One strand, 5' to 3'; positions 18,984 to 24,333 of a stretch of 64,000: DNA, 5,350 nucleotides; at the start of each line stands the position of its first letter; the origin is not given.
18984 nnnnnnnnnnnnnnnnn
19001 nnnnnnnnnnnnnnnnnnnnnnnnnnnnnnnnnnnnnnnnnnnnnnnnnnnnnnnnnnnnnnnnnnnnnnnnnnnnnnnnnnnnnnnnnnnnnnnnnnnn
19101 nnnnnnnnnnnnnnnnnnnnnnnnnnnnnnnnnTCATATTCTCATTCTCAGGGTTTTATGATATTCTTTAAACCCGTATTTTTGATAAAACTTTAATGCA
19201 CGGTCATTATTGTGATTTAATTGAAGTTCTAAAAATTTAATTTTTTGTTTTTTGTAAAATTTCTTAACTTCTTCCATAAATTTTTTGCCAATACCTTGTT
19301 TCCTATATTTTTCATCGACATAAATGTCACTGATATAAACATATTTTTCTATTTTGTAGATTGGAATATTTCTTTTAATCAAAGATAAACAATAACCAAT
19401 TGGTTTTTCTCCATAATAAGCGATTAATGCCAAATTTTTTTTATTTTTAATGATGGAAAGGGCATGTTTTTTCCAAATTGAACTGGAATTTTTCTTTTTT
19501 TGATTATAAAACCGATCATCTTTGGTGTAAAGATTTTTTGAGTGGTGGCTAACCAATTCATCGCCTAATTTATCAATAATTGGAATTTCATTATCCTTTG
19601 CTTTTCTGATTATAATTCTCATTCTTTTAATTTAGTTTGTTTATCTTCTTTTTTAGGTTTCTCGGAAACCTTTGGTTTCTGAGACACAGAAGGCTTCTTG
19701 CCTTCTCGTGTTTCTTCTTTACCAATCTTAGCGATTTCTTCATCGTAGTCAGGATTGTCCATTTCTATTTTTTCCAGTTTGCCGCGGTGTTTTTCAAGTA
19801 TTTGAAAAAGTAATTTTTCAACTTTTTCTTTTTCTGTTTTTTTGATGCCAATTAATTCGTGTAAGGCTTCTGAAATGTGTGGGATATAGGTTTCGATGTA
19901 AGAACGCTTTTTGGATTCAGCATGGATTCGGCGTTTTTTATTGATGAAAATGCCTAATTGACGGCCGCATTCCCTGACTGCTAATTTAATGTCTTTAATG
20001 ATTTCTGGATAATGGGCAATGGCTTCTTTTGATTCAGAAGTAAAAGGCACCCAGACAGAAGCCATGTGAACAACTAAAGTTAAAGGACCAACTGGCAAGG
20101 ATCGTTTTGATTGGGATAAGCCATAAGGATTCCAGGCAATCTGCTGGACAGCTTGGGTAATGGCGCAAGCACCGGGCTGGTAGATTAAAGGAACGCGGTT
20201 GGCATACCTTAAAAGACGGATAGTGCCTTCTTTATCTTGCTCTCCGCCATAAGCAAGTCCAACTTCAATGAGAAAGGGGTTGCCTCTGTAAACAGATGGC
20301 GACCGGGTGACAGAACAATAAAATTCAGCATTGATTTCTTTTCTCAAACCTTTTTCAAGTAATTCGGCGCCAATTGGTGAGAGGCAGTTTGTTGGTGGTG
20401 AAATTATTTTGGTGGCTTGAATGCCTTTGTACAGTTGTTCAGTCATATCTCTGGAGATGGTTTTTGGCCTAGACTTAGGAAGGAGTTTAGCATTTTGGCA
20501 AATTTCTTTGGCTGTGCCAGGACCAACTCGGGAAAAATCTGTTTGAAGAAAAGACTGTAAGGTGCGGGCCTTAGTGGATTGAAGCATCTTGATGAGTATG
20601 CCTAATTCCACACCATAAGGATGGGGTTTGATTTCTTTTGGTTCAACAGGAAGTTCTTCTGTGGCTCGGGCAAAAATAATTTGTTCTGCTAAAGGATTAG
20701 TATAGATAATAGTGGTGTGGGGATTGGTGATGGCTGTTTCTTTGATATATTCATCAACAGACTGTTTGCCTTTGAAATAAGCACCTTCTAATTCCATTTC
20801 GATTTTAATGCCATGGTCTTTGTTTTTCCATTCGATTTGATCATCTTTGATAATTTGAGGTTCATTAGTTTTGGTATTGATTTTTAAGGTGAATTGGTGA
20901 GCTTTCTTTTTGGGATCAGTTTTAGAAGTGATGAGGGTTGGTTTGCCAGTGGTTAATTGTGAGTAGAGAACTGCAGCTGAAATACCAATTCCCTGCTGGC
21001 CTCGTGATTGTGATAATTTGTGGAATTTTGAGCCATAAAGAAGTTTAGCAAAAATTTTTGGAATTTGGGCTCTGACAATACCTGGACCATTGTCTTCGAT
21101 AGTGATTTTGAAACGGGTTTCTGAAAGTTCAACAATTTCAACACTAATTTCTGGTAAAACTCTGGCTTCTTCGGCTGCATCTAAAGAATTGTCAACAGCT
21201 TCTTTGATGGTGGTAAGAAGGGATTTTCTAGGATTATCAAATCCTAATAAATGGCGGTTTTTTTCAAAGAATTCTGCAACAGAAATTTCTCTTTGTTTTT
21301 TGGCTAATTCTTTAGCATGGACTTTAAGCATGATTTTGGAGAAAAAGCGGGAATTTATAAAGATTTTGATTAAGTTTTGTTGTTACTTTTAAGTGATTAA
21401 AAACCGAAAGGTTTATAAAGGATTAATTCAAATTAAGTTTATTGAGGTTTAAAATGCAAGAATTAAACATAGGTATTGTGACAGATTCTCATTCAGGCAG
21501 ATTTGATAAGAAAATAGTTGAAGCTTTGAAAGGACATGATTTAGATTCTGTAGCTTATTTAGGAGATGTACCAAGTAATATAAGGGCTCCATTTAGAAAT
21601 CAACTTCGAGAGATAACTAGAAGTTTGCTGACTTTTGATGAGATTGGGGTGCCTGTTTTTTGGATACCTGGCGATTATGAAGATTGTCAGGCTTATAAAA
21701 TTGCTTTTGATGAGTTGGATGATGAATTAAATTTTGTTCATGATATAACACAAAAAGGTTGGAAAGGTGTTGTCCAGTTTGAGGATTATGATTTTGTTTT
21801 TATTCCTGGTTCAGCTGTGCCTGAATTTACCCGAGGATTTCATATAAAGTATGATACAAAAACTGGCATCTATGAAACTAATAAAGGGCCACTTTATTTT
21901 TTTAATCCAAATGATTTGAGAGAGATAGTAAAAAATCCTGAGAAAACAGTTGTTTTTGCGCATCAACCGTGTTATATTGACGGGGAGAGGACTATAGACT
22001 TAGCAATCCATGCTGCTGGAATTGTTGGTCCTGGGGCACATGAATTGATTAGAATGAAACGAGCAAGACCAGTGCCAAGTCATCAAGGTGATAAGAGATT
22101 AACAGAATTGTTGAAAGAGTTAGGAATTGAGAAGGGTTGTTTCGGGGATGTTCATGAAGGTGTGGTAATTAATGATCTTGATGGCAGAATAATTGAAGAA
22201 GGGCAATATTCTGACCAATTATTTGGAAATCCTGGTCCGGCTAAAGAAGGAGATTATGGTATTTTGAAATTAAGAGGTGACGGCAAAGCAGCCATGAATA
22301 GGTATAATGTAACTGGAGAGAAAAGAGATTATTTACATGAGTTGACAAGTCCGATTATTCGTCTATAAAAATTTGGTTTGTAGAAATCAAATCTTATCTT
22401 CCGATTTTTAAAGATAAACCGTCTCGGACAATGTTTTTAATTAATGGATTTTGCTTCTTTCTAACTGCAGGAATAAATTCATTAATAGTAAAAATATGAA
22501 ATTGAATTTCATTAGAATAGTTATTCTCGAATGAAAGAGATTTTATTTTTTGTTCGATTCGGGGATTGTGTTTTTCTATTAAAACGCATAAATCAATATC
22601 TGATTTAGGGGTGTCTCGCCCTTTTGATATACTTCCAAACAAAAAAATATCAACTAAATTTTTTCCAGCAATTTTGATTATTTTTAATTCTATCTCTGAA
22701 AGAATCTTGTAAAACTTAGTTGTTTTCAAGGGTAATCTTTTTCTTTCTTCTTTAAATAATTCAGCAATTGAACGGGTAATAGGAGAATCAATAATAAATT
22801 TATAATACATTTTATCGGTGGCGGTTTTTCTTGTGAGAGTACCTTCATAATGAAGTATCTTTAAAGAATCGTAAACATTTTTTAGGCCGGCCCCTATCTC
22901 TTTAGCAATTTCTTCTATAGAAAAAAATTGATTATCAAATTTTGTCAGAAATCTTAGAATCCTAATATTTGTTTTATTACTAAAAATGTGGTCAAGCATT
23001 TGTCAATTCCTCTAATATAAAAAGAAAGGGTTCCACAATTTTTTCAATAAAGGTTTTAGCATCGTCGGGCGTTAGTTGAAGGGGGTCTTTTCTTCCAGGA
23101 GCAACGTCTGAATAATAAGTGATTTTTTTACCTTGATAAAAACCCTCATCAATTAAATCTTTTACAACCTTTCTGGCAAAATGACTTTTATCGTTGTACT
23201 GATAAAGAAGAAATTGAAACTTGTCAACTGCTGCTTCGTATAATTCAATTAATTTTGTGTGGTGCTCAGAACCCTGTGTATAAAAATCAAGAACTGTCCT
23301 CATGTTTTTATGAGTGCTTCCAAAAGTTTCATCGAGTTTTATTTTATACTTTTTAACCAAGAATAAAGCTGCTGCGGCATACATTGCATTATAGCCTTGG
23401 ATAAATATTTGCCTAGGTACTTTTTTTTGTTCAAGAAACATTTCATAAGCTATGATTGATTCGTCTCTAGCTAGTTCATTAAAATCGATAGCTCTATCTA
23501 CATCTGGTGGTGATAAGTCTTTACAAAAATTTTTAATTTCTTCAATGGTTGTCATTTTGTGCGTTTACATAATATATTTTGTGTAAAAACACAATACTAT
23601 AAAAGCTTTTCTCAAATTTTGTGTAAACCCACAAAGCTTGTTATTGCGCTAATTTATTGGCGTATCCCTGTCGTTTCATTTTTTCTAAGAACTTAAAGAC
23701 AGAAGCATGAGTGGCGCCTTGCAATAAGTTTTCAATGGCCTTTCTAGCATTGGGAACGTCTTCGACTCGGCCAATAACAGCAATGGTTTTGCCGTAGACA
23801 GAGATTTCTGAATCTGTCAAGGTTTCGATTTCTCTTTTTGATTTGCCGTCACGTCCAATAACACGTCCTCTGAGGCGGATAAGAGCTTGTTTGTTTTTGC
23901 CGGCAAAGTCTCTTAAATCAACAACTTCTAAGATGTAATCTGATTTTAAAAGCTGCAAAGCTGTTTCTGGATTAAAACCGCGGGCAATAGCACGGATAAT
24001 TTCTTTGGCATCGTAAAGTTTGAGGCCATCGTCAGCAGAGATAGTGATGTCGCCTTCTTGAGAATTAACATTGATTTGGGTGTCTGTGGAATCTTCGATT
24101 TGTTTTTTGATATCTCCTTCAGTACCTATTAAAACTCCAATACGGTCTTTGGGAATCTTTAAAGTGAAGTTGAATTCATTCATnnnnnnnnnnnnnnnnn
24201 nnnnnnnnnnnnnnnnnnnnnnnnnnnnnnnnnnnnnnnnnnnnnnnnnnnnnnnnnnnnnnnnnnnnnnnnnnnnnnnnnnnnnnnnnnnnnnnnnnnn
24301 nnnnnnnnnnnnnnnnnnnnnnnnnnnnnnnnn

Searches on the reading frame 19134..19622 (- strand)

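Call 68: search_protein_families(library=pfam, proteins=[window:19134-19622:-], max_evalue=0.0001)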
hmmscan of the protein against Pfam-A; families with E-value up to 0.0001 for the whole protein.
window:19134-19622:- (162 aa): 5 families
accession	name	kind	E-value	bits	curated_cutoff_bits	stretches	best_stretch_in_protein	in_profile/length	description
PF00583.31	Acetyltransf_1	-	1.8e-18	67.3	20.7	1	58-151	28-116/116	Acetyltransferase (GNAT) family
PF13508.13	Acetyltransf_7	-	4.3e-16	59.5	27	1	65-153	5-84/84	Acetyltransferase (GNAT) domain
PF13673.13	Acetyltransf_10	-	9.6e-16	58.4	23.6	1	57-155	25-111/128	Acetyltransferase (GNAT) domain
PF17013.11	Acetyltransf_15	-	6.3e-07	29.5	35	1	35-153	16-138/210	Putative acetyl-transferase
PF08445.16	FR47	-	9.6e-06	25.9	22.1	1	95-159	22-85/86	FR47-like protein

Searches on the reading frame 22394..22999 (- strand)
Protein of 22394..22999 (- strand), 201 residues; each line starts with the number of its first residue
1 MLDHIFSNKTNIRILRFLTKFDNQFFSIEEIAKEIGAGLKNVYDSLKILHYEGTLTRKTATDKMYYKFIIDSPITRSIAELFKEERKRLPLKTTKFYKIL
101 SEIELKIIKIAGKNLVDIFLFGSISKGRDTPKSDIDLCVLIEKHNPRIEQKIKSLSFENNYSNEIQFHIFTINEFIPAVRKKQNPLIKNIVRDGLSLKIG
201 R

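Call 68: search_protein_families(library=pfam, proteins=[window:22394-22999:-], max_evalue=0.0001)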
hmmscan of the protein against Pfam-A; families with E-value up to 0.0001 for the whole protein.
window:22394-22999:- (201 aa): 3 families
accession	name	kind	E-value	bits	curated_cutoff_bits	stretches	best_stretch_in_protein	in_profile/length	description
PF01909.29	NTP_transf_2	-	3.4e-10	40.6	21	1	113-177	13-80/93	Nucleotidyltransferase domain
PF18765.7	Polbeta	-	5e-09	36.6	26.9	1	106-194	2-84/93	Polymerase beta, Nucleotidyltransferase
PF22600.2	MTPAP-like_central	-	6.7e-05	23.4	27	1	100-159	26-85/139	Poly(A) RNA polymerase, mitochondrial-like, central palm domain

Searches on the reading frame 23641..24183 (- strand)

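Call 68: search_protein_families(library=pfam, proteins=[window:23641-24183:-], max_evalue=0.0001)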
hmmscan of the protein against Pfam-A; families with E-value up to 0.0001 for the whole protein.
window:23641-24183:- (180 aa): 3 families
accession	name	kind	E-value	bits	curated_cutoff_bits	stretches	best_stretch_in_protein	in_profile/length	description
PF00013.35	KH_1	-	4.4e-14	52.4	21.5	1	6-64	2-65/66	KH domain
PF21800.4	KH_KRR1_2nd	-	1e-11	45.1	27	1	86-155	4-72/91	KRR1 small subunit processome component, second KH domain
PF22891.2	KH_PNO1_2nd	-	1.5e-07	31.9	27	1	86-166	3-83/90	Eukaryotic type KH-domain (KH-domain type I) (327.11.2)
